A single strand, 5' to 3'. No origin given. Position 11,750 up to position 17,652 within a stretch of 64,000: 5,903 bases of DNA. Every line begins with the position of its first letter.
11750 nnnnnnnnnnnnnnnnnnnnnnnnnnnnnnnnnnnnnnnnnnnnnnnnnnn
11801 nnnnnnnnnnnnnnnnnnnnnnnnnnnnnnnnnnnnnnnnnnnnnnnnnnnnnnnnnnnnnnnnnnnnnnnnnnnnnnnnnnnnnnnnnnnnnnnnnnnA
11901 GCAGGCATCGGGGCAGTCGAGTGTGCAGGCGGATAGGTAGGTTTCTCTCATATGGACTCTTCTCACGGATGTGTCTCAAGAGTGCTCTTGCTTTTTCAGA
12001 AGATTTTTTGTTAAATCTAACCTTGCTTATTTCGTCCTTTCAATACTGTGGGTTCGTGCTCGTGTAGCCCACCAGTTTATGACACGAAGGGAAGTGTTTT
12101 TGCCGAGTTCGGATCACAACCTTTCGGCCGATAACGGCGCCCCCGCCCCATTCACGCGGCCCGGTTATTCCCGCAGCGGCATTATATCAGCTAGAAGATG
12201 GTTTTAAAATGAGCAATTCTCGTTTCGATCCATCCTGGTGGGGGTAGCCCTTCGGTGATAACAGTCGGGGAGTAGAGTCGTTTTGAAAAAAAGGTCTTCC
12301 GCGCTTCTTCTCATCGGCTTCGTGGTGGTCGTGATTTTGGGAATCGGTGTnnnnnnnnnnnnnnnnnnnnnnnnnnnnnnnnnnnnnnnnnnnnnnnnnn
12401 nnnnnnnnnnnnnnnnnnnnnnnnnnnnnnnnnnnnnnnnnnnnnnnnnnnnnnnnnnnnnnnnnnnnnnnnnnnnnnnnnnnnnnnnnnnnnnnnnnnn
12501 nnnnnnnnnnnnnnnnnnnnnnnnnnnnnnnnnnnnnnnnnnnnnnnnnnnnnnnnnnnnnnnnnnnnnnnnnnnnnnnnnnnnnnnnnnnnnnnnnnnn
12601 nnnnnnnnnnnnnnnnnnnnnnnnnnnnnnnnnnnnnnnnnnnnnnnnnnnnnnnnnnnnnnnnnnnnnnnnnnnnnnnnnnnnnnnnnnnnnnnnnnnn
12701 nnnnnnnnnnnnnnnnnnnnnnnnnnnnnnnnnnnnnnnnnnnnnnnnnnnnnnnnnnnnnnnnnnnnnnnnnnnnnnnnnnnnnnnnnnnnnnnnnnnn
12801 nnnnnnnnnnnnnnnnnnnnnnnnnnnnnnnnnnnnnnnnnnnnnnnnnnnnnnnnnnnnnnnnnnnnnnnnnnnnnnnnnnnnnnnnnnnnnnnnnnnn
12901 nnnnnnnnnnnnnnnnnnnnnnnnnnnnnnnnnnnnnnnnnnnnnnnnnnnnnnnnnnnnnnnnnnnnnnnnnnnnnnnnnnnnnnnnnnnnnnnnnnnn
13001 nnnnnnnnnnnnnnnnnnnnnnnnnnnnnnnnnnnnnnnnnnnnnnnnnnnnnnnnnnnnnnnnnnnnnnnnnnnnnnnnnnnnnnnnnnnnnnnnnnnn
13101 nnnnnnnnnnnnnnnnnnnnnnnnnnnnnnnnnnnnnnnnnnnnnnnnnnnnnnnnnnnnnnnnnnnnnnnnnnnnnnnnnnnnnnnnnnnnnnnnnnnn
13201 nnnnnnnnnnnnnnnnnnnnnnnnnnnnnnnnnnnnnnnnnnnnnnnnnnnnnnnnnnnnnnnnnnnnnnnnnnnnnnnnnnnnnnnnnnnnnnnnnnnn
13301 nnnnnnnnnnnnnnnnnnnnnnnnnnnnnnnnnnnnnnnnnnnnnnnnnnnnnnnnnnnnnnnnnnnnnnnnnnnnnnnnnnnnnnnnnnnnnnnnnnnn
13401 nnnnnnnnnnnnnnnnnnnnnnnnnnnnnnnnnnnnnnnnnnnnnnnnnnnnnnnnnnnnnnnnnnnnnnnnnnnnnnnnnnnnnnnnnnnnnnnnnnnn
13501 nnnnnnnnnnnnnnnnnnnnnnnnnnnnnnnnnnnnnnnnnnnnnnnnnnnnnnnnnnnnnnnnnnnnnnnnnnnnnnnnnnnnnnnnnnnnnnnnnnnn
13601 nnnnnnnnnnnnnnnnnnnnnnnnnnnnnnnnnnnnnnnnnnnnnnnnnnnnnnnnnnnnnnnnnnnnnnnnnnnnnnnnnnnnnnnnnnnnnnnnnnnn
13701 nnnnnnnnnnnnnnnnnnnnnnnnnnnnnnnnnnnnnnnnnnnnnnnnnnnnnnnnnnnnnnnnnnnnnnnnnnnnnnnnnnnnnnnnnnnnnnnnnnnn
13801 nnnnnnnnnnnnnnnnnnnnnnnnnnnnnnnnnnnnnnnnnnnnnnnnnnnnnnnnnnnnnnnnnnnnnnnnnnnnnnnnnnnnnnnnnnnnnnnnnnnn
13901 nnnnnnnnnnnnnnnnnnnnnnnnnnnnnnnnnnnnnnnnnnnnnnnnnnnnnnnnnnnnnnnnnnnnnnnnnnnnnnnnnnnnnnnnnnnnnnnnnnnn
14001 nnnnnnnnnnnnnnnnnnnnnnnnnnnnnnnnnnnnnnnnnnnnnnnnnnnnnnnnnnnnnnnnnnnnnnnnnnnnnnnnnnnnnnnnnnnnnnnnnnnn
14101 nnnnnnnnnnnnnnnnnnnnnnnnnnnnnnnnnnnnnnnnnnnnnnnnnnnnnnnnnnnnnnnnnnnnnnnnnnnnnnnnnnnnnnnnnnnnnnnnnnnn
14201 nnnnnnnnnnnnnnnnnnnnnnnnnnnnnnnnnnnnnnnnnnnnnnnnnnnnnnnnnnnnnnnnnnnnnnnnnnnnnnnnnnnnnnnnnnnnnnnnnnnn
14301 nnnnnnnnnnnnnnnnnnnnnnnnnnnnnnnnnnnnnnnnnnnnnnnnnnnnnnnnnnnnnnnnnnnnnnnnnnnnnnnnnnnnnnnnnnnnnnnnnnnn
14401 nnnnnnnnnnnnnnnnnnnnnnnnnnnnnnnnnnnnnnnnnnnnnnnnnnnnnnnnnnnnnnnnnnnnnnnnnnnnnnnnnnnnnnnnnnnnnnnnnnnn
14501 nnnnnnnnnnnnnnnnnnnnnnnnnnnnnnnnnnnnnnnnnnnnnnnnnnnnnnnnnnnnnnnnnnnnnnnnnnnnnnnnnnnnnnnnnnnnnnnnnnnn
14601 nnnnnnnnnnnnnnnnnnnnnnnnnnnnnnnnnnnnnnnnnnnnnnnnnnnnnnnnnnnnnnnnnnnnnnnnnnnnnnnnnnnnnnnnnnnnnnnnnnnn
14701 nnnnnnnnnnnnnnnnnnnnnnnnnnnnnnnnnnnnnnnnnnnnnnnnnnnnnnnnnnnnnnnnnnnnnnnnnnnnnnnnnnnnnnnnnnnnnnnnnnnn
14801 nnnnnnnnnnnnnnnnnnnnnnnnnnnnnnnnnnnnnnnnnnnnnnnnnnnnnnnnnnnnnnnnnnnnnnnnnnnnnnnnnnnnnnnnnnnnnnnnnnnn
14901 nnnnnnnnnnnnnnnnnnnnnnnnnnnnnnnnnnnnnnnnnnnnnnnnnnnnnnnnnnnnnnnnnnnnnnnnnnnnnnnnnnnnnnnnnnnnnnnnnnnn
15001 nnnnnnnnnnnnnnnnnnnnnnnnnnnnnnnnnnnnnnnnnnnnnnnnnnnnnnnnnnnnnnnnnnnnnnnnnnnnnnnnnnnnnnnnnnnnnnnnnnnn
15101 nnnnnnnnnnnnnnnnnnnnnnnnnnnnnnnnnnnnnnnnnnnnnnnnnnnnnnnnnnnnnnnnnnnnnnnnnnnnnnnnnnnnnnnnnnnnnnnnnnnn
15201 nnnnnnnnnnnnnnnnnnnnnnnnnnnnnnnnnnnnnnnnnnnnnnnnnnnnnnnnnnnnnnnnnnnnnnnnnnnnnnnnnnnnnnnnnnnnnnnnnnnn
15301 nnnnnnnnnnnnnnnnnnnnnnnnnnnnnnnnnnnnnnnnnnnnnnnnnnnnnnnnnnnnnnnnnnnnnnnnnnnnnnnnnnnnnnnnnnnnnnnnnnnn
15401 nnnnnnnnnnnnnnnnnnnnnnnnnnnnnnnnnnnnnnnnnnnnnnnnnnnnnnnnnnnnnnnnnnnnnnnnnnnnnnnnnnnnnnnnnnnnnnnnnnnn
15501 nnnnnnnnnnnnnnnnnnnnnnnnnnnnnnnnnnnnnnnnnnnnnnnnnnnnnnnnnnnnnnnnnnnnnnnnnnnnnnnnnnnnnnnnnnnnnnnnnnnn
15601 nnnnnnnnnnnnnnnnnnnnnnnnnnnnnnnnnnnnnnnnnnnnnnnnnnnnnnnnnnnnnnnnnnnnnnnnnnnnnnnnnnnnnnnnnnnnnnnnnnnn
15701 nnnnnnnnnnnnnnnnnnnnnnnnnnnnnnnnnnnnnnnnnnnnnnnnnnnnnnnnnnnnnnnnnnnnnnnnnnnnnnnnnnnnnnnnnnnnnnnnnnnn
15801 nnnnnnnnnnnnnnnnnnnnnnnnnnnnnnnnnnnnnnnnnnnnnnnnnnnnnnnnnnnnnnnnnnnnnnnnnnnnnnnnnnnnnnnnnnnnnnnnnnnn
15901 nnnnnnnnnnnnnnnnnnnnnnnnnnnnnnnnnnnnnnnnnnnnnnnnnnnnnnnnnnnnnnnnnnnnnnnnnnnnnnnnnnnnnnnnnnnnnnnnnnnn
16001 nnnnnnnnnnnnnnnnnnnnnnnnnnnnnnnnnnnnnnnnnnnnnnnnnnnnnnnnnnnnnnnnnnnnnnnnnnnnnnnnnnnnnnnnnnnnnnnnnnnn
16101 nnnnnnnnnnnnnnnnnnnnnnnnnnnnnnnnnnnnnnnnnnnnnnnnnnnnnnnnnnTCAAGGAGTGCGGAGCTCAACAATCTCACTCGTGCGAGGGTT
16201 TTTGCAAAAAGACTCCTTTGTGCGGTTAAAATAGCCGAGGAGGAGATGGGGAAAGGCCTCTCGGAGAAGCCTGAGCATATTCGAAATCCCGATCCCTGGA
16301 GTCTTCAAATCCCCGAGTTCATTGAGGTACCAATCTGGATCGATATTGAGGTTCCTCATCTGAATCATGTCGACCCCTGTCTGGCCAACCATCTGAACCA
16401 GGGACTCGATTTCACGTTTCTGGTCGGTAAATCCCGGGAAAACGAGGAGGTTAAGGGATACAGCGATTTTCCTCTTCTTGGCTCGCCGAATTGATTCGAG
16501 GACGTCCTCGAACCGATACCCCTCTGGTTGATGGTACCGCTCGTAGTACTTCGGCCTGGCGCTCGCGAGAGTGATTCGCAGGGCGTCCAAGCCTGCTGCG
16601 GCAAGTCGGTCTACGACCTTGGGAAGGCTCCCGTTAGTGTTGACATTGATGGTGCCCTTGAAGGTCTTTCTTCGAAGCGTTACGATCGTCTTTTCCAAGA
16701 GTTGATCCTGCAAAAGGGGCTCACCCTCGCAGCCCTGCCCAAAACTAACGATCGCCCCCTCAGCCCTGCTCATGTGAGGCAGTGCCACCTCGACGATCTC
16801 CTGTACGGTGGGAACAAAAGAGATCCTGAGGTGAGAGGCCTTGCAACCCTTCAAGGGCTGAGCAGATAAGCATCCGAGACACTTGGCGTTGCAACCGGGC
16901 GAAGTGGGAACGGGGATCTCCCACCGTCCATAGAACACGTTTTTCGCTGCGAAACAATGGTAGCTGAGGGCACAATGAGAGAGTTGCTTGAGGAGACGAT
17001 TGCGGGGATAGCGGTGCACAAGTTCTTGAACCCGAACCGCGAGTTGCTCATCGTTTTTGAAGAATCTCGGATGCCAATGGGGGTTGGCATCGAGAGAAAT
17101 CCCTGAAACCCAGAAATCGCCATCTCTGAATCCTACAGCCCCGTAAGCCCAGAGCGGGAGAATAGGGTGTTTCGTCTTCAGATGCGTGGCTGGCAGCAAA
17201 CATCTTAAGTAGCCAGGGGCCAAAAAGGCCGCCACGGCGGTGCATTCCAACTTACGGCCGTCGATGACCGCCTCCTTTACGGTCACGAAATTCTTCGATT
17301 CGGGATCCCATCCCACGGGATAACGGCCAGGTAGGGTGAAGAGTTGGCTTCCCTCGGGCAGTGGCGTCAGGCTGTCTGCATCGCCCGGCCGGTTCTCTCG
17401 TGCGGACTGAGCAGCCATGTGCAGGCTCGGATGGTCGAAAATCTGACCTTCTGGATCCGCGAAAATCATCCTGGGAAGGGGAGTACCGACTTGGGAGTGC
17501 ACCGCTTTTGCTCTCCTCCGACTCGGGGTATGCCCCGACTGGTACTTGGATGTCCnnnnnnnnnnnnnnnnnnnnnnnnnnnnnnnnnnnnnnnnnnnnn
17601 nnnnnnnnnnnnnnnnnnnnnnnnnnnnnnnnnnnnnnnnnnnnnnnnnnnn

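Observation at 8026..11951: Operon linking a cytoplasmic molybdopterin oxidoreductase, a HEAT-repeat polytopic membrane protein and a CPBP intramembrane protease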

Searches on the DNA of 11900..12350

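Call 62: search_rna_families(source=window, start=11900, end=12350, threshold=evalue, max_evalue=1)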
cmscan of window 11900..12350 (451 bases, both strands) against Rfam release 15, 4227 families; matches with E-value up to 1: 0.
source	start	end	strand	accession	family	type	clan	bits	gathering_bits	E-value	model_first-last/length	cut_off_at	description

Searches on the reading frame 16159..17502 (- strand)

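Call 74: search_protein_families(library=pfam, proteins=[window:16159-17502:-], max_evalue=0.00001)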
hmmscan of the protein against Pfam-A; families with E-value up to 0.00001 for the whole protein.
window:16159-17502:- (447 aa): 1 family
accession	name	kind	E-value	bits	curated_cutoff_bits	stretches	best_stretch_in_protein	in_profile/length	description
PF04055.27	Radical_SAM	-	1.5e-18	68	29.5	1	199-364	2-160/166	Radical SAM superfamily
